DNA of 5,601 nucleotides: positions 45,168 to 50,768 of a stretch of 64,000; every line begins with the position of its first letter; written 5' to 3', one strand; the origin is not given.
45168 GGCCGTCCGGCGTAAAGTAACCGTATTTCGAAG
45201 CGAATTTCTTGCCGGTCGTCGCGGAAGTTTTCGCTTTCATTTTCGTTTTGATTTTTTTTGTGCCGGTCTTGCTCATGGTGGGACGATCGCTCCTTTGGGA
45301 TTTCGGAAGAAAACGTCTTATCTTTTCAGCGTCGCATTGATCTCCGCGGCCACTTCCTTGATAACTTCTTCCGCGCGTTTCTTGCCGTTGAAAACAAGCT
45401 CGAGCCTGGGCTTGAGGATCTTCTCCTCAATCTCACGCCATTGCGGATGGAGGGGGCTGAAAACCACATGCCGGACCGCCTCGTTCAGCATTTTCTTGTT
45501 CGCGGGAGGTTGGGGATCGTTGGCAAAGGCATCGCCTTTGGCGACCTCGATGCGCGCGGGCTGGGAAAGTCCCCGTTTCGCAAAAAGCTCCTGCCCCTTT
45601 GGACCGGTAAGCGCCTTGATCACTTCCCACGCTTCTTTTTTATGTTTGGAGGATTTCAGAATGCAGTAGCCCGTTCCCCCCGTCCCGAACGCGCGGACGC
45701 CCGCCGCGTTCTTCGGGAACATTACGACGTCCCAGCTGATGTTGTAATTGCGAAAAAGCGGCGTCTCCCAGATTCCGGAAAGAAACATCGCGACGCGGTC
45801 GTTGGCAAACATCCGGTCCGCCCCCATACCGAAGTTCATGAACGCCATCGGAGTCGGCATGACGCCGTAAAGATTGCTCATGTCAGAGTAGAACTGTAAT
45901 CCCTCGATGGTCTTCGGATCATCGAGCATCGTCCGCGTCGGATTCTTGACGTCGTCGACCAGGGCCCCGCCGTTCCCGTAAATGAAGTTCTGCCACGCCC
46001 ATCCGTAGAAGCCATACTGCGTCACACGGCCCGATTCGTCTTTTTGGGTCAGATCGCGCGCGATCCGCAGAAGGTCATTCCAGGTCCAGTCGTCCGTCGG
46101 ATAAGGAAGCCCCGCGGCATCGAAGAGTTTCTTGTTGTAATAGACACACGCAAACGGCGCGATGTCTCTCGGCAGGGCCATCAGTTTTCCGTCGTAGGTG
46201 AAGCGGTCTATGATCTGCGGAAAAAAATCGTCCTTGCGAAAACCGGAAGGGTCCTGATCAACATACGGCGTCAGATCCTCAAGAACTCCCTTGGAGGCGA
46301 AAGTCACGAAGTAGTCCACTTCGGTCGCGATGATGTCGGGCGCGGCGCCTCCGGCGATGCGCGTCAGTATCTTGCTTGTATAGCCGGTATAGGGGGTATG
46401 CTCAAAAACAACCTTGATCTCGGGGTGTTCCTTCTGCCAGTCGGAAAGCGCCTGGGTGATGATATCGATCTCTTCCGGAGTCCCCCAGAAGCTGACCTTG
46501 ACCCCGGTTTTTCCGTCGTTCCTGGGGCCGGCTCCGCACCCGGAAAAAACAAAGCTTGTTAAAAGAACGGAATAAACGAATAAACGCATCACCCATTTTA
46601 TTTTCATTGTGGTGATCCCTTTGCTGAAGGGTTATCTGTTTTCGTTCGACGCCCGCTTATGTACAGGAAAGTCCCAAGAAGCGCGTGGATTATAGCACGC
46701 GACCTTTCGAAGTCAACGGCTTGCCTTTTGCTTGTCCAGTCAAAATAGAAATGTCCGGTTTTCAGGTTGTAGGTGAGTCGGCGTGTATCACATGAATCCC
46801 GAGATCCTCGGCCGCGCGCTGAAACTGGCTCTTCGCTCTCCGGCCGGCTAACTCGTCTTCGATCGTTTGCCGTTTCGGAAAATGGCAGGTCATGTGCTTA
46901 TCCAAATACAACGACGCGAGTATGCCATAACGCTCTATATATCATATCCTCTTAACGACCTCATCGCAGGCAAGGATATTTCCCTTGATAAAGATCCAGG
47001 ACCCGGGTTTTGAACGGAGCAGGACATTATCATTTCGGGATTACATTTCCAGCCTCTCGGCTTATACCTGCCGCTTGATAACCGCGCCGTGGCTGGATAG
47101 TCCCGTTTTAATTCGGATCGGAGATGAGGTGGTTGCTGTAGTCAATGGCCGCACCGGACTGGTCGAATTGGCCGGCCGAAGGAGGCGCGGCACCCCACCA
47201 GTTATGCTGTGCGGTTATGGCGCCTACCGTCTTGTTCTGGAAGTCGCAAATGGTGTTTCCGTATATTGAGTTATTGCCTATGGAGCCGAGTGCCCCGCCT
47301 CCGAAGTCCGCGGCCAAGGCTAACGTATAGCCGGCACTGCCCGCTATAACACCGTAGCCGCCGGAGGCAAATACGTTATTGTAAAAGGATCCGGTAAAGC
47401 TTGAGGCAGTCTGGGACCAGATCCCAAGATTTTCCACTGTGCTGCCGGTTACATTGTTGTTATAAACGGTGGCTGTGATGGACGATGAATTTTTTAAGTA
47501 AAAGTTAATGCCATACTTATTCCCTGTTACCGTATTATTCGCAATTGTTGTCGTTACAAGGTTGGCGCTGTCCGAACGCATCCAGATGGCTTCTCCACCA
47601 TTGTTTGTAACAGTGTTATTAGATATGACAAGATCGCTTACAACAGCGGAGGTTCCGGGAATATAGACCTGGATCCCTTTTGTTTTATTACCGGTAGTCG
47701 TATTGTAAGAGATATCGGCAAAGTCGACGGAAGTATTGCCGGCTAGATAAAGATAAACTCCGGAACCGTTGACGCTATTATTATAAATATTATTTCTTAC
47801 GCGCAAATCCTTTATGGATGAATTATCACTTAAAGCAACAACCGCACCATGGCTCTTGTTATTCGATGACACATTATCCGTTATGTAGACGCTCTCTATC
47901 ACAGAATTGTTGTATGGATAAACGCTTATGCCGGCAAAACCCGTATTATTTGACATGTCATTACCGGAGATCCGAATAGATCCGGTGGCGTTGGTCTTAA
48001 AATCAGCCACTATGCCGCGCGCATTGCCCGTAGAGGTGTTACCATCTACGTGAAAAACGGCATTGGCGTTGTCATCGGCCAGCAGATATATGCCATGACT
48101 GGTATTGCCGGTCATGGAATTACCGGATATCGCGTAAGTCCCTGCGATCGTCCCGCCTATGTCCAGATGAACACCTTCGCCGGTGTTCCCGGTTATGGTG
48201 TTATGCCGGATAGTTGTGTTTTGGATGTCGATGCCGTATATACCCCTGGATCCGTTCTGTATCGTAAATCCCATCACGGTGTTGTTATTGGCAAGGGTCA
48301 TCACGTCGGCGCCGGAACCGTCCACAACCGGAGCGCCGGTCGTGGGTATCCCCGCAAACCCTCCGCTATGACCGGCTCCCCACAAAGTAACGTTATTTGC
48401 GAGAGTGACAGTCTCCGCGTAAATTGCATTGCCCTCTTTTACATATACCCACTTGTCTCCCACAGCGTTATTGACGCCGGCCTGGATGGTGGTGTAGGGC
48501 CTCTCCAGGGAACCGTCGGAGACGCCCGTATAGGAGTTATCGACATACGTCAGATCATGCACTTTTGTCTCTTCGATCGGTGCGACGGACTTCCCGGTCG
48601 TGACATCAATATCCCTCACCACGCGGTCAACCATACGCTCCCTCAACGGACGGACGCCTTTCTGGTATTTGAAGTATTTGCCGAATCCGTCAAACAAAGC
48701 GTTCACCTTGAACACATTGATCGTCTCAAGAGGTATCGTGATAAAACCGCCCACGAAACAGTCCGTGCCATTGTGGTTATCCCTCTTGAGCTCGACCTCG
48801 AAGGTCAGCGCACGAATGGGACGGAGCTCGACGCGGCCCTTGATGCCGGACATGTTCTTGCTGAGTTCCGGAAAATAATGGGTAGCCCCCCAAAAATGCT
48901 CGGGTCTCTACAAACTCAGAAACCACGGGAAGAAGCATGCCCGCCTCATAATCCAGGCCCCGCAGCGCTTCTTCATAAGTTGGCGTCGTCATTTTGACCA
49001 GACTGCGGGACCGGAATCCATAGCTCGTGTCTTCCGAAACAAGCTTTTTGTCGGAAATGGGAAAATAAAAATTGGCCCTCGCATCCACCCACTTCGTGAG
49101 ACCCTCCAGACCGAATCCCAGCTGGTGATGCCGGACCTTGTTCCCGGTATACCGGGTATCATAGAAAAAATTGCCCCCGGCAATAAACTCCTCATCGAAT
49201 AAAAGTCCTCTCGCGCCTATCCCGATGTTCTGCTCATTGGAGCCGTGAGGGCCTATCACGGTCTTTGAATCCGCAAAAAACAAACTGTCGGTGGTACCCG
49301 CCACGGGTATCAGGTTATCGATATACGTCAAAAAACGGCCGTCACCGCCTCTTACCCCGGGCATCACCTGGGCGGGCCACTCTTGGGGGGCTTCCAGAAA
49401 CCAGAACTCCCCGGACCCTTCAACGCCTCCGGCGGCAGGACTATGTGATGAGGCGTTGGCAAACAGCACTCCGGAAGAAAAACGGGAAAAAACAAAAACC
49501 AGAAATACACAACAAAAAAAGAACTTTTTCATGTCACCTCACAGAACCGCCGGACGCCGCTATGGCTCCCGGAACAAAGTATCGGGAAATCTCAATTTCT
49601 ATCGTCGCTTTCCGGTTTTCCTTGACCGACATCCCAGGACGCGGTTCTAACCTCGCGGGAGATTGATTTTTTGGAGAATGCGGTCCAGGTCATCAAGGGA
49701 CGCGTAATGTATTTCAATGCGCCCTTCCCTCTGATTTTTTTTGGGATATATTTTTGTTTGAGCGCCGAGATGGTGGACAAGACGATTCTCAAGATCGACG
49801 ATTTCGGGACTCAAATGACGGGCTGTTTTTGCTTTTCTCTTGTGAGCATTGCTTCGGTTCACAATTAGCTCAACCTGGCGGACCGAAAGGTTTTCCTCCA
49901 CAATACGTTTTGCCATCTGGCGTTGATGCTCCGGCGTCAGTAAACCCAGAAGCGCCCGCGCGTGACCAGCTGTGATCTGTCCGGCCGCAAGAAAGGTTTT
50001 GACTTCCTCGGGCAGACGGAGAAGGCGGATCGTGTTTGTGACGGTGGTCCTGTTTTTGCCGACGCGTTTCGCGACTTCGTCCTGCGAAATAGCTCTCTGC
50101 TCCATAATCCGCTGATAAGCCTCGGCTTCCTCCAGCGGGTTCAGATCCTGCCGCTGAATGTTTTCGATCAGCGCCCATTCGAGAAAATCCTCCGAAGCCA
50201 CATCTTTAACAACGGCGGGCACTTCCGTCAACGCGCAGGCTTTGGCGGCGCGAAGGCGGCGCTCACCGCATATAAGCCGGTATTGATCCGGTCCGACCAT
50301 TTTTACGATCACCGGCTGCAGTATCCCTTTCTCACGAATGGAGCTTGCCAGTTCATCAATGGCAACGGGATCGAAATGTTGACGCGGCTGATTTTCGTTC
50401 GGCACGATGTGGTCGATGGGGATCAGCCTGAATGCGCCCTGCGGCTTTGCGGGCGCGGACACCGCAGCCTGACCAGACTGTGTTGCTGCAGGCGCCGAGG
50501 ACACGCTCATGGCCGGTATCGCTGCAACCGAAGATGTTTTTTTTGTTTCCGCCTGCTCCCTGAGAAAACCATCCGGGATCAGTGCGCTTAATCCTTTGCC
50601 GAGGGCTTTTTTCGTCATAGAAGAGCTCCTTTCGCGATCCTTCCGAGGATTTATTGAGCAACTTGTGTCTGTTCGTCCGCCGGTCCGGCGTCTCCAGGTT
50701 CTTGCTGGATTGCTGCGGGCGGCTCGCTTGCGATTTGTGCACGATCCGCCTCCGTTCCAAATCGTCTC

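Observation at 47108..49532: About 808-aa beta-barrel plus beta-helix surface protein gene split by +1 frameshift at a C6/A5 homopolymer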

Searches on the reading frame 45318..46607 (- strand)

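Call 53: search_protein_families(library=pfam, proteins=[window:45318-46607:-], max_evalue=0.1)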
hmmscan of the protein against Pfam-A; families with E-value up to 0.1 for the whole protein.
window:45318-46607:- (429 aa): 4 families
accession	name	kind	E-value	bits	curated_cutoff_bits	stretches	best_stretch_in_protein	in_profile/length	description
PF01547.30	SBP_bac_1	-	9.8e-46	157.6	26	1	45-340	3-307/307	Bacterial extracellular solute-binding protein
PF13416.11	SBP_bac_8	-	5.7e-37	128.5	27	1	54-366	3-276/279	Bacterial extracellular solute-binding protein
PF13531.11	SBP_bac_11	-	0.00051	20.3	25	0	49-116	12-77/227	Bacterial extracellular solute-binding protein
PF13343.11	SBP_bac_6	-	0.0072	16.3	24.6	1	315-357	184-220/245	Bacterial extracellular solute-binding protein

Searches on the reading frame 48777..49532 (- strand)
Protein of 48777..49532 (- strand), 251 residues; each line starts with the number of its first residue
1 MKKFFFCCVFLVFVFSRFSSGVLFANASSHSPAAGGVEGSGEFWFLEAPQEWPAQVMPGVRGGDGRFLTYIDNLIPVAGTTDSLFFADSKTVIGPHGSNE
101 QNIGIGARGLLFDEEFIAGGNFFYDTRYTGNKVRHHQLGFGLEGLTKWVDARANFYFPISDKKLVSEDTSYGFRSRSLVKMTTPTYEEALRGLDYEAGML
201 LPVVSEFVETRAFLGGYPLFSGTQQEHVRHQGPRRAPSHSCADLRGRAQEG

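Call 9: list_cluster_members(proteins=[P0001, window:48777-49532:-, window:47108-48853:-])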
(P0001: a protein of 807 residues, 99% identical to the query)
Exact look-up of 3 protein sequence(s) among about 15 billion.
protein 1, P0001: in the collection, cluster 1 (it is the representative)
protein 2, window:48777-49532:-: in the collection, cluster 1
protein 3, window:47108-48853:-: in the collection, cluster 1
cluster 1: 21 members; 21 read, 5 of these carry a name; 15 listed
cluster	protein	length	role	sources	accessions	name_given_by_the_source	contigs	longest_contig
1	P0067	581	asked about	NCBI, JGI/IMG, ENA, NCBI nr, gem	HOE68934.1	MAG TPA: DUF1565 domain-containing protein [Candidatus Omnitrophota bacterium] | DUF1565 domain-containing protein [Candidatus Omnitrophota bacterium]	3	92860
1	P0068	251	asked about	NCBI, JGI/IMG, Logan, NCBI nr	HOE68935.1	MAG TPA: inverse autotransporter beta domain-containing protein [Candidatus Omnitrophota ... | inverse autotransporter beta domain-containing protein [Candidatus Omnitrophota bacterium]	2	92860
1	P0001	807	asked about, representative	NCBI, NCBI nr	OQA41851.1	MAG: hypothetical protein BWY49_00199 [Candidatus Omnitrophica bacterium ADurb.Bin314]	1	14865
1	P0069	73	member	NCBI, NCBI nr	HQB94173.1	MAG TPA: hypothetical protein PK997_03080, partial [Candidatus Omnitrophota bacterium] | hypothetical protein [Candidatus Omnitrophota bacterium]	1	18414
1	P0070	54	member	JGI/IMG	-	hypothetical protein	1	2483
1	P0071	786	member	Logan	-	-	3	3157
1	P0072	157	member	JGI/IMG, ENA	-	-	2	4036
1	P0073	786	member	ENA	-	-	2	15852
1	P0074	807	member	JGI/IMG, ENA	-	-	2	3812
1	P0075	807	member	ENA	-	-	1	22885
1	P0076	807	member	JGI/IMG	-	-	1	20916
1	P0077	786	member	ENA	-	-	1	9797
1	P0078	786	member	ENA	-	-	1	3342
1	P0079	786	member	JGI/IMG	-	-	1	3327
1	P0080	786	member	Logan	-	-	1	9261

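Call 10: find_encoding_contigs(protein=P0067, flank=3000, max_places=10)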
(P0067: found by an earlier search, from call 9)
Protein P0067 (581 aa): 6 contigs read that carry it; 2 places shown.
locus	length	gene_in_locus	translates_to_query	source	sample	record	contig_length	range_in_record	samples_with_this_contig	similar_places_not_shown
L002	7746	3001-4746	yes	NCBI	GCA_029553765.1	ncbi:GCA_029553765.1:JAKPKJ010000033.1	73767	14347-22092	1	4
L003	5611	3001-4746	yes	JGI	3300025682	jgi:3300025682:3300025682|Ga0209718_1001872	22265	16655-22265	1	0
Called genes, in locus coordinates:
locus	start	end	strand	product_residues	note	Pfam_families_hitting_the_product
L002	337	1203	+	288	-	PF00142:Fer4_NifH, PF01656:CbiA, PF02374:ArsA_ATPase (weak), PF06564:CBP_BcsQ (weak), PF09140:MipZ, PF10609:ParA, PF13614:AAA_31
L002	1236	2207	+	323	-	PF02195:ParB_N, PF17762:HTH_ParB, PF23552:ParB_C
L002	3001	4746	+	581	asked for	PF05048:NosD (weak), PF07602:DUF1565, PF13229:Beta_helix, PF07602:DUF1565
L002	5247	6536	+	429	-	PF01547:SBP_bac_1, PF13416:SBP_bac_8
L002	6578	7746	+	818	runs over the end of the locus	PF06165:GH94_b-supersand, PF17167:Glyco_hydro_94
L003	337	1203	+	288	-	PF00142:Fer4_NifH, PF01656:CbiA, PF02374:ArsA_ATPase (weak), PF06564:CBP_BcsQ (weak), PF09140:MipZ, PF10609:ParA, PF13614:AAA_31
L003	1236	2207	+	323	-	PF02195:ParB_N, PF17762:HTH_ParB, PF23552:ParB_C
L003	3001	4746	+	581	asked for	PF05048:NosD (weak), PF07602:DUF1565, PF13229:Beta_helix, PF07602:DUF1565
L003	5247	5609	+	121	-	?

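Call 11: find_encoding_contigs(protein=P0068, flank=3000, max_places=10)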
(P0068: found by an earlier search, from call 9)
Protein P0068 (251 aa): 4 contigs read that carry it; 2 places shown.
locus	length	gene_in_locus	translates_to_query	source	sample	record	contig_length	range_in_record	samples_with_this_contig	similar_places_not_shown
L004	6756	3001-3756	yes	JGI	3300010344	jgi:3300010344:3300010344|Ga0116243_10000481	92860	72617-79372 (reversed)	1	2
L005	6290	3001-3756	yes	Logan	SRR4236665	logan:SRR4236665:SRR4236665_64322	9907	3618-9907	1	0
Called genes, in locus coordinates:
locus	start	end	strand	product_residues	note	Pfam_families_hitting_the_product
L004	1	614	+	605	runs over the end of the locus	PF01134:GIDA, PF07992:Pyr_redox_2 (faint), PF21680:GIDA_C_1st, PF13932:SAM_GIDA_C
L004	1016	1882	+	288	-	PF00142:Fer4_NifH, PF01656:CbiA, PF02374:ArsA_ATPase (weak), PF06564:CBP_BcsQ (weak), PF09140:MipZ, PF10609:ParA, PF13614:AAA_31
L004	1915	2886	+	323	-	PF02195:ParB_N, PF17762:HTH_ParB, PF23552:ParB_C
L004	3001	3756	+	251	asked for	PF11924:IAT_beta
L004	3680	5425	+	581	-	PF05048:NosD (weak), PF07602:DUF1565, PF13229:Beta_helix, PF07602:DUF1565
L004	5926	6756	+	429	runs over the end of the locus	PF01547:SBP_bac_1, PF13416:SBP_bac_8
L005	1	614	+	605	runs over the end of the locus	PF01134:GIDA, PF07992:Pyr_redox_2 (faint), PF21680:GIDA_C_1st, PF13932:SAM_GIDA_C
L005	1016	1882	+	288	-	PF00142:Fer4_NifH, PF01656:CbiA, PF02374:ArsA_ATPase (weak), PF06564:CBP_BcsQ (weak), PF09140:MipZ, PF10609:ParA, PF13614:AAA_31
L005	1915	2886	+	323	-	PF02195:ParB_N, PF17762:HTH_ParB, PF23552:ParB_C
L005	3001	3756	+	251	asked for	PF11924:IAT_beta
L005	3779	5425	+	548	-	PF05048:NosD (weak), PF07602:DUF1565, PF13229:Beta_helix, PF07602:DUF1565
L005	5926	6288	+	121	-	?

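Call 21: find_encoding_contigs(protein=P0073, flank=3000, max_places=10)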
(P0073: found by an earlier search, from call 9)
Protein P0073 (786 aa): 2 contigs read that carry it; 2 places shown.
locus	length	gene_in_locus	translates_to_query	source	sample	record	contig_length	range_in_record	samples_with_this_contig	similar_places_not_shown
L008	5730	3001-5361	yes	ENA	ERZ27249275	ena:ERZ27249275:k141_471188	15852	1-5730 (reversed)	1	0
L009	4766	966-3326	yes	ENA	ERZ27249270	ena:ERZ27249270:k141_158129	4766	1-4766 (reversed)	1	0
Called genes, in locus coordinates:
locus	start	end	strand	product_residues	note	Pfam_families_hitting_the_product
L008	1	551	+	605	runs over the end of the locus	PF01134:GIDA, PF07992:Pyr_redox_2 (faint), PF21680:GIDA_C_1st, PF13932:SAM_GIDA_C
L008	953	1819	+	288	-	PF00142:Fer4_NifH, PF01656:CbiA, PF02374:ArsA_ATPase (weak), PF06564:CBP_BcsQ (weak), PF09140:MipZ, PF10609:ParA, PF13614:AAA_31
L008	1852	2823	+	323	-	PF02195:ParB_N, PF17762:HTH_ParB, PF23552:ParB_C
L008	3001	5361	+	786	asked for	PF11924:IAT_beta, PF05048:NosD (weak), PF07602:DUF1565, PF13229:Beta_helix, PF07602:DUF1565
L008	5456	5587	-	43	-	-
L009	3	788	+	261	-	?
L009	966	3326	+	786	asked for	PF11924:IAT_beta, PF05048:NosD (weak), PF07602:DUF1565, PF13229:Beta_helix, PF07602:DUF1565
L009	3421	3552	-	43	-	-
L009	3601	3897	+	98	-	PF01527:HTH_Tnp_1, PF13551:HTH_29 (faint), PF02796:HTH_7 (weak), PF13384:HTH_23 (weak)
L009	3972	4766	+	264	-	PF13276:HTH_21 (weak), PF00665:rve, PF13683:rve_3, PF13333:rve_2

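Call 22: find_encoding_contigs(protein=P0075, flank=3000, max_places=10)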
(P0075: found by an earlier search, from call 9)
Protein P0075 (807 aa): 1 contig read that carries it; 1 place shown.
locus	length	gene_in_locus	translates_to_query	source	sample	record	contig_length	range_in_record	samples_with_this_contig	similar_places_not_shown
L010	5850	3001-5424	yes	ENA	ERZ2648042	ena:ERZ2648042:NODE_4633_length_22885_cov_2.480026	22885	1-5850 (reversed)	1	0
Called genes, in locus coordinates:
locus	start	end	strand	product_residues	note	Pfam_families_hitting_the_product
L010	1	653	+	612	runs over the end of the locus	PF01134:GIDA, PF07992:Pyr_redox_2 (faint), PF21680:GIDA_C_1st, PF13932:SAM_GIDA_C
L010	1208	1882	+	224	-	PF13614:AAA_31, PF01656:CbiA (weak)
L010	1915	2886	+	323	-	PF02195:ParB_N, PF17762:HTH_ParB, PF23552:ParB_C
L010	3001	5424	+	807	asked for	PF11924:IAT_beta, PF05048:NosD (weak), PF07602:DUF1565, PF13229:Beta_helix, PF07602:DUF1565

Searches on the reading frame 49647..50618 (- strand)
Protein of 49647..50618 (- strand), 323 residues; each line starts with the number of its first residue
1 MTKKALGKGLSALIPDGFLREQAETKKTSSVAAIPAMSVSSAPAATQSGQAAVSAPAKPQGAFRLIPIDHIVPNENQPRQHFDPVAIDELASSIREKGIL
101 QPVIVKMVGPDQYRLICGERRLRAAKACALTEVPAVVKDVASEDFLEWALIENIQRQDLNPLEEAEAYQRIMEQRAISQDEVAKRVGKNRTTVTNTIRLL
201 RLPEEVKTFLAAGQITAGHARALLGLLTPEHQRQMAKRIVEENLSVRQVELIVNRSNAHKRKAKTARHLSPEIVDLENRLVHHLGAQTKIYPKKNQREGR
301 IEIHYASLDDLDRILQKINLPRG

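Call 53: search_protein_families(library=pfam, proteins=[window:49647-50618:-], max_evalue=0.1)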
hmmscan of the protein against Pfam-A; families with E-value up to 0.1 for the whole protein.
window:49647-50618:- (323 aa): 11 families
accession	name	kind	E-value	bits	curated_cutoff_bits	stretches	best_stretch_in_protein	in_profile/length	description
PF17762.8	HTH_ParB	-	1.3e-37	128.4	22.6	1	157-256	1-100/102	ParB HTH domain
PF02195.25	ParB_N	-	7.5e-31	106.5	26.3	1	63-155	3-95/95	ParB N-terminal domain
PF23552.2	ParB_C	-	4.4e-13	48.9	23.8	1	270-318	2-49/50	ParB dimerisation domain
PF23433.1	DUF7119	-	0.0053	17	30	1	182-261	51-131/141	Family of unknown function (DUF7119)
PF01978.25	TrmB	-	0.0083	16.4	25.6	1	164-200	10-46/68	Sugar-specific transcriptional regulator TrmB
PF01381.28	HTH_3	-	0.02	15.4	23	1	170-194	3-27/55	Helix-turn-helix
PF08535.16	KorB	-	0.021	15.2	22.3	1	177-215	4-42/89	KorB domain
PF20432.4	Xre-like-HTH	-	0.054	14.2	25.8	0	165-195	12-42/63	Antitoxin Xre-like helix-turn-helix domain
PF13412.12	HTH_24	-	0.055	13.5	21.9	0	172-198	13-39/48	Winged helix-turn-helix DNA-binding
PF14771.11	DUF4476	-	0.069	13.9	22.5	0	234-278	25-70/91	Domain of unknown function (DUF4476)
PF03444.21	HrcA_DNA-bdg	-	0.095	12.8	21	0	173-201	20-48/79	Winged helix-turn-helix transcription repressor, HrcA DNA-binding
